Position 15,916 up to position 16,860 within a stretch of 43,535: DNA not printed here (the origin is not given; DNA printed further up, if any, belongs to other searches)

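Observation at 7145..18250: An 11-kb, roughly 15-gene translationally coupled glycan-synthesis operon fills about a quarter of a 43-kb phage genome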

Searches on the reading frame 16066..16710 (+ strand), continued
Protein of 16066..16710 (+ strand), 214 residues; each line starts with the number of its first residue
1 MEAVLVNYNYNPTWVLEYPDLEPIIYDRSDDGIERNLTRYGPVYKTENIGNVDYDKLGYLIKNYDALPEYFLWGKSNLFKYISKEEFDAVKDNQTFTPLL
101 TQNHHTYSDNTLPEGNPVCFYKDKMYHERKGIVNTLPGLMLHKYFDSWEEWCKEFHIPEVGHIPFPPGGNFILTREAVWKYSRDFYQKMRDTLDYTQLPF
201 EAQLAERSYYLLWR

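Call 63: find_related_loci(query=A5, collection=genome_contigs, flank=10000)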
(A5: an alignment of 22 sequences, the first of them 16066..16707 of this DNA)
Query A5 (214 aa) in genome_contigs; peptide patterns used: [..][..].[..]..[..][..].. (x = any residue, [..] = any of these).
58 stretches matched a pattern; 26 encode a relative of the query (tblastn E <= 1e-3); 26 distinct loci.
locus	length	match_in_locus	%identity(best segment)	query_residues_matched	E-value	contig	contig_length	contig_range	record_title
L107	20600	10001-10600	42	4-213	6e-45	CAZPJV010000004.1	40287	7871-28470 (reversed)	MAG TPA_asm: uncultured Candidatus Saccharibacteria bacterium isolate binchicken_co251_138 genome assembly, contig: NODE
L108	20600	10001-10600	40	4-213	8e-44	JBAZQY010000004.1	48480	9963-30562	MAG: Candidatus Paceibacterota bacterium isolate SO_2017_GW1_135 NODE_3596_length_48480_cov_2.572974_OW334_2017, whole g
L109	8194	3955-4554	39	4-213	2e-42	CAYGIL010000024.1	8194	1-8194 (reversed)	MAG TPA_asm: uncultured Candidatus Saccharibacteria bacterium isolate ERP113451_co3_28 genome assembly, contig: NODE_765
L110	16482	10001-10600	41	4-213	3e-42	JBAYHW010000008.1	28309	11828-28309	MAG: Candidatus Paceibacterota bacterium isolate SO_2016_GW1_159 scaffold02972_OW334_2016, whole genome shotgun sequence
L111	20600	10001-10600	38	4-213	4e-40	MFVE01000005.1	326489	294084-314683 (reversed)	MAG: Candidatus Nomurabacteria bacterium RIFCSPLOWO2_01_FULL_42_17 rifcsplowo2_01_scaffold_390, whole genome shotgun seq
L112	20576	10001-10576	38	1-213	3e-39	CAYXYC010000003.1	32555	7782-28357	MAG TPA_asm: uncultured Candidatus Saccharibacteria bacterium isolate SRP278252_co2_3 genome assembly, contig: NODE_2651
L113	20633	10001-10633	38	4-213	3e-38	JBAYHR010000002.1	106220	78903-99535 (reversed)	MAG: Candidatus Paceibacterota bacterium isolate SO_2016_GW1_154 scaffold00428_OW334_2016, whole genome shotgun sequence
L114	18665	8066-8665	39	4-213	2e-38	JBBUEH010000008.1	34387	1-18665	MAG: Patescibacteria group bacterium isolate H52-bin059_1 H52_bin059_1_000000000008, whole genome shotgun sequence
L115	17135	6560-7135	38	1-213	6e-38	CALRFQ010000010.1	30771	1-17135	MAG: Candidatus Nomurabacteria bacterium isolate RH-9nov16-150 genome assembly, contig: RH-9nov16-C-C2501, whole genome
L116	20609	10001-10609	39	4-213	1e-36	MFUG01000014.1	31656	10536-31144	MAG: Candidatus Nomurabacteria bacterium RIFCSPHIGHO2_02_FULL_42_19 rifcsphigho2_02_scaffold_5991, whole genome shotgun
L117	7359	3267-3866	40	4-213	2e-36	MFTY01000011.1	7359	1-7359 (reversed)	MAG: Candidatus Nomurabacteria bacterium RIFCSPHIGHO2_02_FULL_35_13 rifcsphigho2_02_scaffold_23578, whole genome shotgun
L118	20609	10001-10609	32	4-213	8e-28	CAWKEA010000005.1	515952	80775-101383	MAG: uncultured bacterium isolate MFD01223.bin.1.27 genome assembly, contig: contig_17561, whole genome shotgun sequence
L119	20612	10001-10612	35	4-213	4e-26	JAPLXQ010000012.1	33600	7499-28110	MAG: Candidatus Nomurabacteria bacterium isolate LacPavin_0818_WC45_MAG_33_35 LacPavin_0818_WC45_scaffold_275807, whole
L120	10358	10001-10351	47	4-128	6e-25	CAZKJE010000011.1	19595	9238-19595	MAG TPA_asm: uncultured Candidatus Saccharibacteria bacterium isolate binchicken_co110_376 genome assembly, contig: NODE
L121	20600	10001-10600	42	4-213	2e-43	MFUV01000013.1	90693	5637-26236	MAG: Candidatus Nomurabacteria bacterium RIFCSPLOWO2_01_FULL_39_18 rifcsplowo2_01_scaffold_786, whole genome shotgun seq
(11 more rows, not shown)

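Call 67: search_protein_families(library=pfam, proteins=[L111:81-980:-, L111:1023-2321:-, L111:2318-3298:-, L111:3504-4406:+, L111:4421-4966:+, L111:7646-8332:+, L111:13656-14564:+, L111:16251-17177:-, L111:18157-19059:-, L111:19068-20507:-], max_evalue=0.001)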
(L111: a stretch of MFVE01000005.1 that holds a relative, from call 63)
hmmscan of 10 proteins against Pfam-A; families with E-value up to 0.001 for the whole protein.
L111:81-980:- (299 aa): 7 families
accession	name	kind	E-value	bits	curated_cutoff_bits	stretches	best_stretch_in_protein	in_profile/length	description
PF00106.31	adh_short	-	1.3e-52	178.5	26.6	1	21-213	1-190/195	short chain dehydrogenase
PF13561.12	adh_short_C2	-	4.4e-44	151.3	27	1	30-262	6-229/236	Enoyl-(Acyl carrier protein) reductase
PF23441.1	SDR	-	3.5e-11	43.4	27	1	14-217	1-206/258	SDR-like rossmann domain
PF08659.16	KR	-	4.9e-07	30.3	22.6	1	23-135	3-118/180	KR domain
PF02719.21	Polysacc_synt_2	-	2.5e-05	24.1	20.2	1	23-141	1-116/293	Polysaccharide biosynthesis protein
PF08643.16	DUF1776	-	2.9e-05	24.1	25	1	20-206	3-200/294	Fungal family of unknown function (DUF1776)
PF01370.27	Epimerase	-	0.00027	20.9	20.9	1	23-125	1-91/240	NAD dependent epimerase/dehydratase family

L111:1023-2321:- (432 aa): 3 families
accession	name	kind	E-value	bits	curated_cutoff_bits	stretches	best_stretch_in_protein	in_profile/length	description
PF03721.20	UDPG_MGDP_dh_N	-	1.7e-38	132.5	27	1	9-187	2-186/187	UDP-glucose/GDP-mannose dehydrogenase family, NAD binding domain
PF03720.21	UDPG_MGDP_dh_C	-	6.9e-29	100.7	30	1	319-416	2-102/103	UDP-glucose/GDP-mannose dehydrogenase family, UDP binding domain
PF00984.24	UDPG_MGDP_dh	-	8.7e-22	77.5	25.4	1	202-295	1-93/94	UDP-glucose/GDP-mannose dehydrogenase family, central domain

L111:2318-3298:- (326 aa): 4 families
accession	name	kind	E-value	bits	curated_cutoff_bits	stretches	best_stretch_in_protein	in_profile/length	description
PF22725.1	GFO_IDH_MocA_C3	-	1.9e-20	73.6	27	1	126-245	2-123/124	GFO/IDH/MocA C-terminal domain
PF01408.29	GFO_IDH_MocA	-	2.6e-19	70.5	24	1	1-117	1-120/120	Oxidoreductase family, NAD-binding Rossmann fold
PF02894.22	GFO_IDH_MocA_C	-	4e-08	33.8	22.9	1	129-264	1-144/218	Oxidoreductase family, C-terminal alpha/beta domain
PF08635.15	ox_reductase_C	-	2.7e-07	30.8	22.5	1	120-204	1-82/142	Putative oxidoreductase C terminal domain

L111:3504-4406:+ (300 aa): 2 families
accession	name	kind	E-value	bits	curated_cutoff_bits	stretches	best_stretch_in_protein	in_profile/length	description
PF00483.29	NTP_transferase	-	1.1e-75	254.9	21.2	1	6-241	1-242/245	Nucleotidyl transferase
PF12804.13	NTP_transf_3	-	1.8e-08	35.1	27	1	7-136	1-119/160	MobA-like NTP transferase domain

L111:4421-4966:+ (181 aa): 1 family
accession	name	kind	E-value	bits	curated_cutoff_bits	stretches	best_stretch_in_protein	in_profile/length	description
PF00908.23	dTDP_sugar_isom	-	5.6e-70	234.9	27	1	6-176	2-168/168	dTDP-4-dehydrorhamnose 3,5-epimerase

L111:7646-8332:+ (228 aa): 4 families
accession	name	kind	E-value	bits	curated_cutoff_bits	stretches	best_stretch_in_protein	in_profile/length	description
PF04321.23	RmlD_sub_bind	-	6.4e-18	65.3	27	1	22-168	2-176/287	RmlD substrate binding domain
PF02719.21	Polysacc_synt_2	-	5.8e-08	32.7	20.2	1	59-134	75-152/293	Polysaccharide biosynthesis protein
PF07993.18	NAD_binding_4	-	0.00022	20.9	20.1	0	50-114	77-141/258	Male sterility protein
PF01370.27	Epimerase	-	0.00078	19.4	20.9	0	40-113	46-120/240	NAD dependent epimerase/dehydratase family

L111:13656-14564:+ (302 aa): 8 families
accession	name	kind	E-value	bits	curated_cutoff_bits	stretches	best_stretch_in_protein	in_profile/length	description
PF01370.27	Epimerase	-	1.1e-26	94.2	20.9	1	6-197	1-230/240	NAD dependent epimerase/dehydratase family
PF07993.18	NAD_binding_4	-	3.2e-20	72.8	20.1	2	8-114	1-143/258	Male sterility protein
PF01073.25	3Beta_HSD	-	3.3e-15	56.3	22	1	8-113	2-122/280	3-beta hydroxysteroid dehydrogenase/isomerase family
PF04321.23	RmlD_sub_bind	-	3.3e-12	46.5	27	1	5-160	2-161/287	RmlD substrate binding domain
PF16363.11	GDP_Man_Dehyd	-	6.4e-11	42.7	27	1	7-108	1-130/332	GDP-mannose 4,6 dehydratase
PF02719.21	Polysacc_synt_2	-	4.3e-09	36.4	20.2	1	6-129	1-150/293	Polysaccharide biosynthesis protein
PF13460.12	NAD_binding_10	-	5.2e-09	36.7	27.2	1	10-119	1-112/184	NAD(P)H-binding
PF05368.20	NmrA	-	9.9e-08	32.4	27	1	3-113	2-112/298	NmrA-like family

L111:16251-17177:- (308 aa): 0 families

L111:18157-19059:- (300 aa): 9 families
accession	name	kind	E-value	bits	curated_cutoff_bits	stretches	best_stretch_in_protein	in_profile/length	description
PF01370.27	Epimerase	-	3.3e-64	217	20.9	1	3-237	1-240/240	NAD dependent epimerase/dehydratase family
PF16363.11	GDP_Man_Dehyd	-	3.8e-55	188.1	27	1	4-292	1-331/332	GDP-mannose 4,6 dehydratase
PF01073.25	3Beta_HSD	-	2.4e-24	86.3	22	1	4-224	1-230/280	3-beta hydroxysteroid dehydrogenase/isomerase family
PF02719.21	Polysacc_synt_2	-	3e-21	76.3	20.2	1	3-250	1-242/293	Polysaccharide biosynthesis protein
PF04321.23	RmlD_sub_bind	-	7.7e-17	61.7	27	1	1-275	1-251/287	RmlD substrate binding domain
PF07993.18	NAD_binding_4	-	1.9e-07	30.9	20.1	1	61-180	85-216/258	Male sterility protein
PF13460.12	NAD_binding_10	-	4e-06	27.3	27.2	1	7-121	1-104/184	NAD(P)H-binding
PF00106.31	adh_short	-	7.2e-06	26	26.6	1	3-66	3-72/195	short chain dehydrogenase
PF05368.20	NmrA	-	0.00013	22.1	27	0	2-76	4-79/298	NmrA-like family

L111:19068-20507:- (479 aa): 1 family
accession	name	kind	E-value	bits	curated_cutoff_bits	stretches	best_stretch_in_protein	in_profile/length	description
PF04932.20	Wzy_C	-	6.3e-15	55.7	31.7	1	40-184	9-148/149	O-Antigen ligase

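Call 73: search_protein_families(library=pfam, proteins=[L113:1865-3316:+, L113:528-1853:+, L113:14483-15862:-, L121:12960-14219:-, L112:16296-18242:-, L113:12609-13598:+, L121:11406-12419:+, L121:12432-12956:-, L116:5660-6556:-], max_evalue=0.001)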
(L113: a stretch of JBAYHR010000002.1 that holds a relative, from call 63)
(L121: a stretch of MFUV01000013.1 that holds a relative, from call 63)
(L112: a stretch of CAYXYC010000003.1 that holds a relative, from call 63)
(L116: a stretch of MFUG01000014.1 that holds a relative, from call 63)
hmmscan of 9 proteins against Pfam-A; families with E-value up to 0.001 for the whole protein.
L113:1865-3316:+ (483 aa): 4 families
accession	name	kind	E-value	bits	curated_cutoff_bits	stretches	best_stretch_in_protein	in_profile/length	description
PF01943.22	Polysacc_synt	-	2.7e-34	119.3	28.2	1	19-287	1-272/274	Polysaccharide biosynthesis protein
PF13440.11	Polysacc_synt_3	-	6.4e-27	95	23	1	46-337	4-292/293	Polysaccharide biosynthesis protein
PF03023.19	MurJ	-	5.6e-14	52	27.4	1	48-461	5-449/451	Lipid II flippase MurJ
PF01554.23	MatE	-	1.4e-06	28.5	24.9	1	231-387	3-158/161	MatE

L113:528-1853:+ (441 aa): 1 family
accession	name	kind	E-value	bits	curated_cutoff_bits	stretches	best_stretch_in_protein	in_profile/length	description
PF02397.22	Bac_transf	-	6.6e-63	211.9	27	1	249-438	1-178/179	Bacterial sugar transferase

L113:14483-15862:- (459 aa): 1 family
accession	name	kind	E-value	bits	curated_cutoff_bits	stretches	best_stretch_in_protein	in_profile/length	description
PF04932.20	Wzy_C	-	1.9e-11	44.4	31.7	1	211-401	3-148/149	O-Antigen ligase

L121:12960-14219:- (419 aa): 4 families
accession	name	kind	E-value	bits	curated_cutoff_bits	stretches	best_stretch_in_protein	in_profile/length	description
PF05221.23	AdoHcyase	-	1.8e-61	208.4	25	2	2-137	1-140/299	S-adenosyl-L-homocysteine hydrolase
PF00670.27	AdoHcyase_NAD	-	1.5e-50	171.9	27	1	185-345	1-161/162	S-adenosyl-L-homocysteine hydrolase, NAD binding domain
PF02826.25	2-Hacid_dh_C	-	3.9e-08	33.3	25.1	1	203-314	32-146/178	D-isomer specific 2-hydroxyacid dehydrogenase, NAD binding domain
PF07991.19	KARI_N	-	9e-07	29.1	20.6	1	208-307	5-108/165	Acetohydroxy acid isomeroreductase, NADPH-binding domain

L112:16296-18242:- (648 aa): 2 families
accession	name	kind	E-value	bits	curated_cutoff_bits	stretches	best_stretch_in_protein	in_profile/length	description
PF01471.23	PG_binding_1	-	3.7e-14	53.1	23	1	38-91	3-57/57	Putative peptidoglycan binding domain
PF09374.15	PG_binding_3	-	2.9e-07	31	24.6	0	44-70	7-33/76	Predicted Peptidoglycan domain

L113:12609-13598:+ (329 aa): 0 families

L121:11406-12419:+ (337 aa): 1 family
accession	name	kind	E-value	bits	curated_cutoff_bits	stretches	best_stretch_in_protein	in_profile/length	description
PF05050.19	Methyltransf_21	-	5.4e-11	43.4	22.7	1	115-246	1-147/173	Methyltransferase FkbM domain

L121:12432-12956:- (174 aa): 1 family
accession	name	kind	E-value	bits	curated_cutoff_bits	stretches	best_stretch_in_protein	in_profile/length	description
PF13521.12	AAA_28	-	1.2e-22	81.3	27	1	2-162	1-164/164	AAA domain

L116:5660-6556:- (298 aa): 0 families

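Call 104: search_protein_families(library=phrogs, proteins=[L033:15664-17604:+, L033:17624-19237:+, L039:16503-18314:+, L047:14111-15655:+, L047:15970-17718:+, L057:3412-5529:+, L083:2118-4253:+, L083:18254-20155:+, L090:13064-15601:+, L087:686-1954:+], max_evalue=0.001)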
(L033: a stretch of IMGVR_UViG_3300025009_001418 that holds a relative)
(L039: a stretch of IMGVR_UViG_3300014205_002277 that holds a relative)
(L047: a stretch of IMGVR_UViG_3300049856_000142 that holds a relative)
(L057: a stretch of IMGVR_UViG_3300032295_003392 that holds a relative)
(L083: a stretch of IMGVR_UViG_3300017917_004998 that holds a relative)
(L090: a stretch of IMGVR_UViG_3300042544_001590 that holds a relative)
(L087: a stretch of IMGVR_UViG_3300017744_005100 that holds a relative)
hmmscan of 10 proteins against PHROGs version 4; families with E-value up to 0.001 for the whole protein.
L033:15664-17604:+ (646 aa): 0 families

L033:17624-19237:+ (537 aa): 0 families

L039:16503-18314:+ (603 aa): 0 families

L047:14111-15655:+ (514 aa): 0 families

L047:15970-17718:+ (582 aa): 0 families

L057:3412-5529:+ (705 aa): 16 families
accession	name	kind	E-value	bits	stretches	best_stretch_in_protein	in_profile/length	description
phrog_4871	-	other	1.9e-248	827.8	1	27-699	153-762/764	ATP-dependent protease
phrog_5846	-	DNA, RNA and nucleotide metabolism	3.6e-19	70.3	2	65-265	15-189/380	clamp loader of DNA polymerase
phrog_4339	-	unknown function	2.1e-14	54.6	1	583-703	419-545/552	-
phrog_3757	-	unknown function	4.3e-14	53.7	1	58-173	98-199/367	-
phrog_168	-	DNA, RNA and nucleotide metabolism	2.9e-13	51.2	2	426-632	44-217/314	clamp loader of DNA polymerase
phrog_10401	-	other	1.7e-12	47.9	1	50-173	423-533/667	ATPase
phrog_3277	-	DNA, RNA and nucleotide metabolism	3.7e-12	47.4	1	80-167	3-87/168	DnaC-like helicase loader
phrog_249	-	moron, auxiliary metabolic gene and host takeover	1e-10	42.6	1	308-546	24-245/380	porphyrin biosynthesis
phrog_50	-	DNA, RNA and nucleotide metabolism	3.9e-10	40.4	1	398-466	348-411/570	DnaC-like helicase loader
phrog_1297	-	other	1.6e-08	35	0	428-526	29-129/356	ATPase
phrog_7998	-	unknown function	4e-08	33.8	0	64-121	12-76/339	-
phrog_7485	-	unknown function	8.3e-08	32.6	0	89-135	229-265/430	-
phrog_9172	-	unknown function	1.6e-07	31.5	1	86-175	106-183/509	-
phrog_19600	-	other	3.8e-06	27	1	26-123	18-117/447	ATPase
phrog_29395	-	unknown function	7.2e-05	22.9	1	328-534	86-310/531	-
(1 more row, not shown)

L083:2118-4253:+ (711 aa): 16 families
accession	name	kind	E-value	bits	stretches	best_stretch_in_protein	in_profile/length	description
phrog_4871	-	other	6.9e-241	802.8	1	41-696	158-750/764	ATP-dependent protease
phrog_4339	-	unknown function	7.9e-13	49.4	1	594-682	421-516/552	-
phrog_3757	-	unknown function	1.1e-11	45.7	1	67-185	98-202/367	-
phrog_168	-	DNA, RNA and nucleotide metabolism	3e-11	44.6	1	434-556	43-140/314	clamp loader of DNA polymerase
phrog_5846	-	DNA, RNA and nucleotide metabolism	7.7e-11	42.9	1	403-532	16-121/380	clamp loader of DNA polymerase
phrog_3277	-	DNA, RNA and nucleotide metabolism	2.2e-09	38.3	1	89-176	3-87/168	DnaC-like helicase loader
phrog_1297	-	other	1.6e-08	34.9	0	436-532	28-126/356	ATPase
phrog_10401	-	other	1.6e-08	34.7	1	53-181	417-532/667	ATPase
phrog_249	-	moron, auxiliary metabolic gene and host takeover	2e-07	31.7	1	321-554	23-244/380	porphyrin biosynthesis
phrog_50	-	DNA, RNA and nucleotide metabolism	2.5e-06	27.8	0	431-478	368-414/570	DnaC-like helicase loader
phrog_9172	-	unknown function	6.7e-06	26.2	0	95-250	106-258/509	-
phrog_19600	-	other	1e-05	25.6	0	373-533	32-176/447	ATPase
phrog_8638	-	unknown function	3.3e-05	23.7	1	100-187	309-388/568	-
phrog_7998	-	unknown function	4e-05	24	0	76-114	18-58/339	-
phrog_2107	-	other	0.00031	21.5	0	437-457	7-27/201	thymidylate kinase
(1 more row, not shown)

L083:18254-20155:+ (633 aa): 0 families

L090:13064-15601:+ (845 aa): 1 family
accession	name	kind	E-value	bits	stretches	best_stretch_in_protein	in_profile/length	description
phrog_5906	-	unknown function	1.7e-07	32.4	1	492-578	24-109/197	-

L087:686-1954:+ (422 aa): 2 families
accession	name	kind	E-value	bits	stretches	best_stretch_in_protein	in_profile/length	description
phrog_2170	-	moron, auxiliary metabolic gene and host takeover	6.6e-30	105.4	1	9-400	4-372/374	glycosyltransferase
phrog_4356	-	moron, auxiliary metabolic gene and host takeover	1e-09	39.1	1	143-393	82-302/307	glycosyltransferase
